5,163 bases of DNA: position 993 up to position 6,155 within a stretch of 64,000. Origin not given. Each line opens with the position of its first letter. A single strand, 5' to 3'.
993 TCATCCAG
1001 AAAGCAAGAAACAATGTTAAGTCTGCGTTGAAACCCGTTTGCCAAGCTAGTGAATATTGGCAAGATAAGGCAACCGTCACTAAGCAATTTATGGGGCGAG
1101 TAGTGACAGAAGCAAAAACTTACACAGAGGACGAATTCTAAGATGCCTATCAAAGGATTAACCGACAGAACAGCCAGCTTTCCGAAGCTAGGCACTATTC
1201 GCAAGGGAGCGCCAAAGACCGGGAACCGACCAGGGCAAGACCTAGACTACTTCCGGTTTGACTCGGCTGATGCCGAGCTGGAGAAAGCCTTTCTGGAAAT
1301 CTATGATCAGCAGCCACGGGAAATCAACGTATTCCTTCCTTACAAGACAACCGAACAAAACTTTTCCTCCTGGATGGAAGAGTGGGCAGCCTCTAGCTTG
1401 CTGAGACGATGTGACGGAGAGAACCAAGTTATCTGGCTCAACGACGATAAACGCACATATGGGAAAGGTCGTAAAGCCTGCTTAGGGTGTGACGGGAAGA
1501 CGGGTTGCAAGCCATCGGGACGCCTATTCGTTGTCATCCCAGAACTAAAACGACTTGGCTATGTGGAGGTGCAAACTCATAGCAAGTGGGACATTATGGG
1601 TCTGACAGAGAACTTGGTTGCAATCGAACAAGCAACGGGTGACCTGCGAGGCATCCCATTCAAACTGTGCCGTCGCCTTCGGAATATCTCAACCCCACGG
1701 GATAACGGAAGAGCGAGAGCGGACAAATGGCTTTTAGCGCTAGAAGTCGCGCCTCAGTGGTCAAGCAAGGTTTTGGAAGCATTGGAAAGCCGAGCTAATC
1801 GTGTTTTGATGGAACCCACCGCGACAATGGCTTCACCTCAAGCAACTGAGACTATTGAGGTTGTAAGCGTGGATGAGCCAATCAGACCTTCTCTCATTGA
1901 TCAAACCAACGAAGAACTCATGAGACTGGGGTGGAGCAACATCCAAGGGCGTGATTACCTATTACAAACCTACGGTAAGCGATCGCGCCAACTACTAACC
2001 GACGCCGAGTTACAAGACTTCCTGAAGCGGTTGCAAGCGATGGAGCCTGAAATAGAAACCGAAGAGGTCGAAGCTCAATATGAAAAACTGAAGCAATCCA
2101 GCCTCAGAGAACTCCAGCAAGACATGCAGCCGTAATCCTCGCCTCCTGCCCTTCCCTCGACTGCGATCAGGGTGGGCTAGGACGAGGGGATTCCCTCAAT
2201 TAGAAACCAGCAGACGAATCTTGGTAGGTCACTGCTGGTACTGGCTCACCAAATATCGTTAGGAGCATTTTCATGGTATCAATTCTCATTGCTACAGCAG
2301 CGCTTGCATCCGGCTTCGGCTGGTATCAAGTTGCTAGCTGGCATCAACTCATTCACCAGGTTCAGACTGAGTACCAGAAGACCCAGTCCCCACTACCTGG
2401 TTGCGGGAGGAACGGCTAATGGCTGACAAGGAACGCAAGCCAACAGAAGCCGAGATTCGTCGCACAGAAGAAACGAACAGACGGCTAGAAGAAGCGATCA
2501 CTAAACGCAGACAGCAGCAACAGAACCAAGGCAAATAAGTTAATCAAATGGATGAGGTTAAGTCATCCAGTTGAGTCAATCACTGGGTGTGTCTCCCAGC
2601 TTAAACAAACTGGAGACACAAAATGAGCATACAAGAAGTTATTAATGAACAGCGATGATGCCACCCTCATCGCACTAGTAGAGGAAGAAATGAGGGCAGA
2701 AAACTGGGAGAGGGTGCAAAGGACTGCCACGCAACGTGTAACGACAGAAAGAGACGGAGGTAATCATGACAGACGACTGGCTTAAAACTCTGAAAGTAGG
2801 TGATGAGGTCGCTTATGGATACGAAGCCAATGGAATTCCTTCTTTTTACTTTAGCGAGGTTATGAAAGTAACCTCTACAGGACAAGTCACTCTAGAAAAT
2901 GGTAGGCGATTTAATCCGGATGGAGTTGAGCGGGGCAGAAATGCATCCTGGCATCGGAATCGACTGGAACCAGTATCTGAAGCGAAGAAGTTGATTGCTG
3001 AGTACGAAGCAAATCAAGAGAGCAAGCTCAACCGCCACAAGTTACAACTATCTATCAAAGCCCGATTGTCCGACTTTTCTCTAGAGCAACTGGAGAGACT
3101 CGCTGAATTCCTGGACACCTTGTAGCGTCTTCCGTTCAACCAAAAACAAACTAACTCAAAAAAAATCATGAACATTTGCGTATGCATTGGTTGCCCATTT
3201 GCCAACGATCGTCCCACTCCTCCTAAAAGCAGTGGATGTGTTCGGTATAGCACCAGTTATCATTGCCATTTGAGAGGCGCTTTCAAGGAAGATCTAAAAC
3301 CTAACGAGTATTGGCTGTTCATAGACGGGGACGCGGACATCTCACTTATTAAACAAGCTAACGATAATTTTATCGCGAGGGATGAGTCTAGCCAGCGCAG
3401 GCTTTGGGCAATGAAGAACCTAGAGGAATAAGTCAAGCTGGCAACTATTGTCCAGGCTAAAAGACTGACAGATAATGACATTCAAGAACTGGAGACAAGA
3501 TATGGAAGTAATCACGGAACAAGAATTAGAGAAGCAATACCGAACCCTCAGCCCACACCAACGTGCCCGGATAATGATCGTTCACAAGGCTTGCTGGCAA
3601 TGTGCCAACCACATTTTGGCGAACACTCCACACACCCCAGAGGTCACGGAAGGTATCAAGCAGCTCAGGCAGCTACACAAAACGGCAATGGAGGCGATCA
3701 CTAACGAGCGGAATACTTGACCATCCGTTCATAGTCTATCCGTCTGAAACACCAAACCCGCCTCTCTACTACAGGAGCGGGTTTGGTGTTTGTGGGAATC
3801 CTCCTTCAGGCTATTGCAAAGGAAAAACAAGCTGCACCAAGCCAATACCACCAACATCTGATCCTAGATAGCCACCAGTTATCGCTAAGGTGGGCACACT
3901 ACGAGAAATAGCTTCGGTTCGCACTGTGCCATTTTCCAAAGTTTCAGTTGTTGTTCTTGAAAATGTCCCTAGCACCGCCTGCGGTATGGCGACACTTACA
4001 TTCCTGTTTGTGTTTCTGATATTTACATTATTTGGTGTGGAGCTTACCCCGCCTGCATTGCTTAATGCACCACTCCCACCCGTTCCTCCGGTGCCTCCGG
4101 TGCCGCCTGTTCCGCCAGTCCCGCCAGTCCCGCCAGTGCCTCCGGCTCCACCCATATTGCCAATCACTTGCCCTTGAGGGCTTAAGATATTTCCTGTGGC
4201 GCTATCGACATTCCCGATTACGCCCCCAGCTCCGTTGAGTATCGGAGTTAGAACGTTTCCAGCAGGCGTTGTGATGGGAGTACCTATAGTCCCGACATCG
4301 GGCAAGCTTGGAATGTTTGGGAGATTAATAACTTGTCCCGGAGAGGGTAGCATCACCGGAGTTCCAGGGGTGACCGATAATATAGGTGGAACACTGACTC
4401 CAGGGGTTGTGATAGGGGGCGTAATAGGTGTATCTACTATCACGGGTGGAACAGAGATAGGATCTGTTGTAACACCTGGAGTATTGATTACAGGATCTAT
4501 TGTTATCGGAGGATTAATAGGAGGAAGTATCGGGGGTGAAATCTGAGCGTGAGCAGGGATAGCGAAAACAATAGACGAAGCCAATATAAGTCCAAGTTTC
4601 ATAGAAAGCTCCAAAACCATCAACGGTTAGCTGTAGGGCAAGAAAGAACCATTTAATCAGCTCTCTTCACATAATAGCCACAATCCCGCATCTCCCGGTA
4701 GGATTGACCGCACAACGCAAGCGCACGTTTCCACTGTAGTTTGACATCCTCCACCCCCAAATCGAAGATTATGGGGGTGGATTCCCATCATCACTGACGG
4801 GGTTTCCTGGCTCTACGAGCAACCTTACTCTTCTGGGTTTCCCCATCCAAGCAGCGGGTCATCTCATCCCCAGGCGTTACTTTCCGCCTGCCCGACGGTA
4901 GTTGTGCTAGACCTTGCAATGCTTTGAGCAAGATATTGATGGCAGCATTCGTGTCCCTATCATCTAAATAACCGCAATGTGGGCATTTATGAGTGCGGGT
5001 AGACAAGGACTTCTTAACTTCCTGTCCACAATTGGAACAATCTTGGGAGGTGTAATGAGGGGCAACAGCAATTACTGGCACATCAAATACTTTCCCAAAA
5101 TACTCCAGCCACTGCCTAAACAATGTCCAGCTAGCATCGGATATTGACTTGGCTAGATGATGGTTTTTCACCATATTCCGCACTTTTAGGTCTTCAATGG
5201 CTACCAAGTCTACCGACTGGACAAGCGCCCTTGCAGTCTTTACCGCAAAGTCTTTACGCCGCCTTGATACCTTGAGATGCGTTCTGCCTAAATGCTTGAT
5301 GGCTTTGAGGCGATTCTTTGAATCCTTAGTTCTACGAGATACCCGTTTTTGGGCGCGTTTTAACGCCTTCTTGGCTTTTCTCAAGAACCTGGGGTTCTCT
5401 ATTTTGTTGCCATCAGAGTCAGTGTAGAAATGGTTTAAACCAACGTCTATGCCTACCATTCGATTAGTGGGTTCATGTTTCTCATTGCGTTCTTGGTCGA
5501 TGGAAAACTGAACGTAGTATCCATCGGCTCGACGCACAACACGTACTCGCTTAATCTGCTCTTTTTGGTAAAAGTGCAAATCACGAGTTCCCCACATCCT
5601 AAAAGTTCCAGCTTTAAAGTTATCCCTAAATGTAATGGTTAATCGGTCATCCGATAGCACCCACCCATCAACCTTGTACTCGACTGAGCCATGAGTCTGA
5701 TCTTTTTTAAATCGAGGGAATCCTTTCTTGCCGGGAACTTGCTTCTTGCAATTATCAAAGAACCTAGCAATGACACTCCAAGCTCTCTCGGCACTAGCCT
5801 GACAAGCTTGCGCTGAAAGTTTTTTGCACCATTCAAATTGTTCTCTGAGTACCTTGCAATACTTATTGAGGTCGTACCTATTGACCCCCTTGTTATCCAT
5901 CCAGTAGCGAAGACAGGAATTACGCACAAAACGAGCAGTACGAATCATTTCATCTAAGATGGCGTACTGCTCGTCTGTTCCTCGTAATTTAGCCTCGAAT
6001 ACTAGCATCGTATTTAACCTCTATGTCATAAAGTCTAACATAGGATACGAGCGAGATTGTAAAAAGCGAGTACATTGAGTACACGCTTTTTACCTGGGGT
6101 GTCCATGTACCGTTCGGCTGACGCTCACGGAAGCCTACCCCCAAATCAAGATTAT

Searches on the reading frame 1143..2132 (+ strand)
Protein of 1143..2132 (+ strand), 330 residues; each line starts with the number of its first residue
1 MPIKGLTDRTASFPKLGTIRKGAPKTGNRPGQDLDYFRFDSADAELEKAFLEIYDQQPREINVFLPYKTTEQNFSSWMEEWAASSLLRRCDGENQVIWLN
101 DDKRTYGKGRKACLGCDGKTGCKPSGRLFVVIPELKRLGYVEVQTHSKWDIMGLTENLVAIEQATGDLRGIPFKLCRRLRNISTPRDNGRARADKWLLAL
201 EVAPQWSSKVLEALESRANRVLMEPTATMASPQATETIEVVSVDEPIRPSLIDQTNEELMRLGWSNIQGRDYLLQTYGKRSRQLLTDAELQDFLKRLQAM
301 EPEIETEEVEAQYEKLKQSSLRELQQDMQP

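Call 87: search_protein_families(library=pfam, proteins=[window:1143-2132:+], max_evalue=0.001)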
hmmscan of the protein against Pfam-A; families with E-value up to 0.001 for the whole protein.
window:1143-2132:+ (330 aa): 1 family
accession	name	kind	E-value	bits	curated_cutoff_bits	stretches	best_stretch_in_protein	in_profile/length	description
PF18897.5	Gp3-like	-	2.2e-34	119.5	23.6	1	16-183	1-175/191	Recombination directionality factor-like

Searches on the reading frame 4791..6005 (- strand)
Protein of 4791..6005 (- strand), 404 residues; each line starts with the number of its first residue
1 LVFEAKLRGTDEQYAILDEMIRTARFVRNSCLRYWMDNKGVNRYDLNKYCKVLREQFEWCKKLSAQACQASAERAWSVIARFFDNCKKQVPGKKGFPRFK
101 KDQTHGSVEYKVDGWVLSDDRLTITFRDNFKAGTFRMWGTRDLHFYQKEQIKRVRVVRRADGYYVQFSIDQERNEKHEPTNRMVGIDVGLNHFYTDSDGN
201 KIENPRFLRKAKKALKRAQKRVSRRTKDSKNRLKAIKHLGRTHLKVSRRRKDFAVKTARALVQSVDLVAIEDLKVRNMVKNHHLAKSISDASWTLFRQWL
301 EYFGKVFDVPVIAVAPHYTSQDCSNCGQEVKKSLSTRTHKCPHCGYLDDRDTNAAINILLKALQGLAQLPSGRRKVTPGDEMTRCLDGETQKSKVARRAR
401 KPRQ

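Call 14: search_protein_families(library=pfam, proteins=[window:4791-6005:-], max_evalue=0.01)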
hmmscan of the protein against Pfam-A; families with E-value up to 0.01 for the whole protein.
window:4791-6005:- (404 aa): 4 families
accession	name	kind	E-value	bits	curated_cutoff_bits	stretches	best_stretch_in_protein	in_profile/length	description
PF01385.25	OrfB_IS605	-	2.9e-30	105.4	30.5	1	166-281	1-119/120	Probable transposase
PF07282.18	Cas12f1-like_TNB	-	8.1e-22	77.6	26.3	1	293-358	1-60/60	Cas12f1-like, TNB domain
PF09297.16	Zn_ribbon_NUD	-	0.0053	16.9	24.8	1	323-346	6-29/32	NADH pyrophosphatase zinc ribbon domain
PF13248.11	Zn_ribbon_3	-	0.0063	16.4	27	0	323-346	5-24/26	zinc-ribbon domain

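Call 15: search_protein_families(library=phrogs, proteins=[window:4791-6005:-], max_evalue=0.01)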
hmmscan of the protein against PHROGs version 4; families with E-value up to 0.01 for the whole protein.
window:4791-6005:- (404 aa): 7 families
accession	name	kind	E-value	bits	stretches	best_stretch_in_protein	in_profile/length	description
phrog_506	-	integration and excision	1.5e-106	357.9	1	4-378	11-380/403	transposase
phrog_12300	-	integration and excision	9.1e-53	180.3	1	150-366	28-244/286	transposase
phrog_13964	-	integration and excision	1e-30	108.1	1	7-241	9-235/237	transposase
phrog_17087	-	unknown function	1.3e-29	104.2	1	238-365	6-135/141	-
phrog_16792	-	unknown function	7e-09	37.2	1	208-362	9-157/180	-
phrog_3207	-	unknown function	0.0019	19.3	1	304-345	10-51/90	-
phrog_655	-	DNA, RNA and nucleotide metabolism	0.0038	18.2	0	56-160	201-310/343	homing endonuclease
